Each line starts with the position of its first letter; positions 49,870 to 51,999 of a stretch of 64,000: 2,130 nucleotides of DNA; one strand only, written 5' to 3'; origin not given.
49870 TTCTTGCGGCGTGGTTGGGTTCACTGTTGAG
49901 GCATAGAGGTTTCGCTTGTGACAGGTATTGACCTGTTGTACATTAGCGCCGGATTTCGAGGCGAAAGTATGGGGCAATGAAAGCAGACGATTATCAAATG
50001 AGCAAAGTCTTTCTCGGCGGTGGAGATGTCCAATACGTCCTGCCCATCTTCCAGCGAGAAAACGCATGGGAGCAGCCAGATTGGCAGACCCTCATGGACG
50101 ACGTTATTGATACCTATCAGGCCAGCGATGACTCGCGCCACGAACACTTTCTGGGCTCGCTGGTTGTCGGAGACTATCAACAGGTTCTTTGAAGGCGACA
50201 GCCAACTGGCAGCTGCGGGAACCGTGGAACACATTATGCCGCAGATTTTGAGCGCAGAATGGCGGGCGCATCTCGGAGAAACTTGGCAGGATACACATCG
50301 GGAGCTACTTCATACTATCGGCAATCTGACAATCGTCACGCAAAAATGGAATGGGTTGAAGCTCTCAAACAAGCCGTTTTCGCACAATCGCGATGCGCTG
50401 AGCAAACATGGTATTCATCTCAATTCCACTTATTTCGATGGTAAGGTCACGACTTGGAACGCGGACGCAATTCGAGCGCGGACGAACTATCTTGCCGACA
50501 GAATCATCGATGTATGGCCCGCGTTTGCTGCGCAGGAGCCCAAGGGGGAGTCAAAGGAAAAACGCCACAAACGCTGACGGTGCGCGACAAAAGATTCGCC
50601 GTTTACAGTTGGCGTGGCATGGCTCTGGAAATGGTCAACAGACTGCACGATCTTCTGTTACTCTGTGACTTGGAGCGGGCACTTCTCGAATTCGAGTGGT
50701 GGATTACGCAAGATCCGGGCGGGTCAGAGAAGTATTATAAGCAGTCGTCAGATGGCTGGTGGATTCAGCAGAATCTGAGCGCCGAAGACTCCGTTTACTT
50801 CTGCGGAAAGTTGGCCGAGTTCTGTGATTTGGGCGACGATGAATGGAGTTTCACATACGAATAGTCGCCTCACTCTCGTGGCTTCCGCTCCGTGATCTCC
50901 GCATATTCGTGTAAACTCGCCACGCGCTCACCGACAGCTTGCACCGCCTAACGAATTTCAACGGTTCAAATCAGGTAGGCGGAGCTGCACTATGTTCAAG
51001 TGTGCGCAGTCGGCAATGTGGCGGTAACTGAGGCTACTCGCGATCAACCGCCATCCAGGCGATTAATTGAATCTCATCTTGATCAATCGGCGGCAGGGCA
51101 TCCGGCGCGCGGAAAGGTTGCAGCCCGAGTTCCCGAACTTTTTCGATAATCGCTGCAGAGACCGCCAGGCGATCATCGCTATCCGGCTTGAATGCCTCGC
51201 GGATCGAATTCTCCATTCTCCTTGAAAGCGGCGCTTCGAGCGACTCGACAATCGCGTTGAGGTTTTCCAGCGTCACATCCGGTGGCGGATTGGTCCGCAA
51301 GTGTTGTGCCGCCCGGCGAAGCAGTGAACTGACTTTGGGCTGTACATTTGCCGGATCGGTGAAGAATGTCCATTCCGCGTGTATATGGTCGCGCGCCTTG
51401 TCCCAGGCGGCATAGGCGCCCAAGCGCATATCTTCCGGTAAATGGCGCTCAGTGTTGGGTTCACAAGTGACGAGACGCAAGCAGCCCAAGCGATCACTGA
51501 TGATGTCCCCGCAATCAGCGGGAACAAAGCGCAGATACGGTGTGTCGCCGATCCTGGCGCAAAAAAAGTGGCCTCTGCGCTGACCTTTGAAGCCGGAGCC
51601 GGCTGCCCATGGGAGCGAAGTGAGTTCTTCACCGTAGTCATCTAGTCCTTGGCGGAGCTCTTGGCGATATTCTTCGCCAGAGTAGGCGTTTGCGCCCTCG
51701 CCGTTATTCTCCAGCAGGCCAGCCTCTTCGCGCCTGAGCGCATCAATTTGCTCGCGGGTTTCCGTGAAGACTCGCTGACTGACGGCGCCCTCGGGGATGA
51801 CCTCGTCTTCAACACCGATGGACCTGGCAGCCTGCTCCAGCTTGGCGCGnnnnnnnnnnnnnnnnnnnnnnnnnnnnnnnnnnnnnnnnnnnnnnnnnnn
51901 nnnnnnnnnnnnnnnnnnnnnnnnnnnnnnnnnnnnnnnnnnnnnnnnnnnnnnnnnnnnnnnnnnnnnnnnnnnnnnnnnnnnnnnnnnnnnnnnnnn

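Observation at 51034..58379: Translationally coupled PglX/type-IIG-like methyltransferase plus HKD-nuclease/SNF2-helicase fusion: a two-gene defence candidate that fits no canonical system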

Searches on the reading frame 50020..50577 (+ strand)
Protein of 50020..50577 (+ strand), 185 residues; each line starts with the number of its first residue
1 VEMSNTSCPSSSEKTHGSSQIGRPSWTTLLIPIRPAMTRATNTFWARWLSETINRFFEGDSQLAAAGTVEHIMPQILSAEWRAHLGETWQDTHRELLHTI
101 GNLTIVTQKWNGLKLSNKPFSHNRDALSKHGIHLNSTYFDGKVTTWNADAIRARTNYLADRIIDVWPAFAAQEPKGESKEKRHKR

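Call 34: search_protein_families(library=pfam, proteins=[window:50020-50577:+], max_evalue=0.01)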
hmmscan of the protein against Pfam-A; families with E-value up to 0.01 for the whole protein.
window:50020-50577:+ (185 aa): 1 family
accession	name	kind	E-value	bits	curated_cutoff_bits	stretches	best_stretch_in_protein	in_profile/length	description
PF07510.16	GmrSD_C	-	6e-20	72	23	1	62-160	50-137/138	GmrSD restriction endonucleases, C-terminal domain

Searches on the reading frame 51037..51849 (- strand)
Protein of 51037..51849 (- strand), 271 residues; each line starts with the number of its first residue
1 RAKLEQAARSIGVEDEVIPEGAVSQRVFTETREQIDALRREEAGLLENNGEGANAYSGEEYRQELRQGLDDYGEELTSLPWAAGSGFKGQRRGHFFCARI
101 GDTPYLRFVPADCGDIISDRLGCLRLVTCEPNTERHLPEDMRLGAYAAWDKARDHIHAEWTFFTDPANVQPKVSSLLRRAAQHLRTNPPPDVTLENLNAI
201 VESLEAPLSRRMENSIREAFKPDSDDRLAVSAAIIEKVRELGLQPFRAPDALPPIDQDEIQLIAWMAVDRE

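Call 47: predict_structure(alignment_id=A4)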
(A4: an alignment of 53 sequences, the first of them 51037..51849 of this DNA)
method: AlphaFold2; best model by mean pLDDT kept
length: 271 residues; sequences in the alignment: 53
mean_pLDDT: 76.3   pTM: 0.56
mean pLDDT of the five models: 76.3, 75.7, 73.3, 73.0, 71.8
residues with pLDDT >= 90: 119; 70-90: 64; 50-70: 33; < 50: 55
segments of 3 or more residues with pLDDT < 50: 1-30, 42-61
pLDDT, mean of each block of 10 residues (from residue 1): 40 33 38 54 39 44 58 55 66 92 93 93 80 78 91 96 86 91 96 95 91 95 94 96 88 92 88 68
secondary structure, 60 per line:
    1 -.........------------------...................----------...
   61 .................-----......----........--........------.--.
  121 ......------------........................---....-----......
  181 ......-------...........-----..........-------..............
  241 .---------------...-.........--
elements in order: H2-10 H29-47 H58-77 E83-88 E93-100 E103-110 H120-126 H139-162 H166-169 H175-186 H194-204 H210-219 H227-241 E261-269

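Call 51: fold_search(model_id=the predicted structure, library=pdb)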
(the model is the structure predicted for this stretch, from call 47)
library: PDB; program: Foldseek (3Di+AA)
matches with E <= 10: 255; with E <= 0.001: 0
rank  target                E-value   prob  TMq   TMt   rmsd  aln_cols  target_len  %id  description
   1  8guo_A                4.4e-01  0.07  0.11  0.17  18.7       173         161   10  Crystal structure of the nuclease domain of EsaD in complex with EsaG from Staphylococcus aureus (released 2022-11-09)
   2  3en1_A                4.7e-01  0.11  0.09  0.07  10.8        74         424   19  Crystal structure of Toluene 2,3-Dioxygenase (released 2009-03-17)
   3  8usb_C                5.6e-01  0.13  0.09  0.07  15.7        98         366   15  Non-substrate-engaged human 26S proteasome with Nub1/FAT10 bound to Rpn1 (released 2024-11-06)
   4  4v7e_BX               6.0e-01  0.06  0.07  0.12  14.6       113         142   15  Model of the small subunit RNA based on a 5.5 A cryo-EM map of Triticum aestivum translating 80S ribosome (released 2014-07-09)
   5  9fhl_N                6.7e-01  0.07  0.08  0.11  14.2       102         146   10  High-resolution cryo-EM structure of Saccharolobus solfataricus 30S ribosomal subunit bound to mRNA and initiator tRNA (released 2025-01-15)
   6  1uli_A                7.1e-01  0.08  0.09  0.07  10.8        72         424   17  Biphenyl dioxygenase (BphA1A2) derived from Rhodococcus sp. strain RHA1 (released 2004-09-28)
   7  7r81_Y2               7.1e-01  0.06  0.07  0.10  13.9       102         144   14  Structure of the translating Neurospora crassa ribosome arrested by cycloheximide (released 2021-12-01)
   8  2r6g_F                7.1e-01  0.06  0.09  0.05  25.7       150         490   15  The Crystal Structure of the E. coli Maltose Transporter (released 2007-11-27)
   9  3eqq_A                7.5e-01  0.08  0.09  0.07  10.8        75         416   16  Apo Toluene 2,3-Dioxygenase (released 2009-03-17)
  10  7aoi_AT               8.0e-01  0.06  0.12  0.18  13.8       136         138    7  Trypanosoma brucei mitochondrial ribosome large subunit assembly intermediate (released 2020-12-02)
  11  2yfi_A                8.5e-01  0.08  0.09  0.07  10.8        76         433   17  Crystal Structure of Biphenyl dioxygenase variant RR41 (BPDO-RR41) (released 2011-06-08)
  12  1wql_A                8.5e-01  0.08  0.09  0.07  10.9        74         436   16  Cumene dioxygenase (cumA1A2) from Pseudomonas fluorescens IP01 (released 2005-03-29)
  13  1uli_C                8.5e-01  0.08  0.09  0.06  11.0        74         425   15  Biphenyl dioxygenase (BphA1A2) derived from Rhodococcus sp. strain RHA1 (released 2004-09-28)
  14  9jp5_C                9.6e-01  0.08  0.09  0.06  11.3        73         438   10  Phthalate 3,4-dioxygenase from Rhodococcus jostii RHA1 (released 2024-10-30)
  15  2xso_A                9.6e-01  0.07  0.10  0.07  10.2        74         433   14  CRYSTAL STRUCTURE OF P4 VARIANT OF BIPHENYL DIOXYGENASE FROM BURKHOLDERIA XENOVORANS LB400 (released 2010-11-24)
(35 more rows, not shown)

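Call 69: search_protein_families(library=pfam, proteins=[window:51037-51849:-], max_evalue=0.05)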
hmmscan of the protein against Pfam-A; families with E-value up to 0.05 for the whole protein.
window:51037-51849:- (271 aa): 0 families
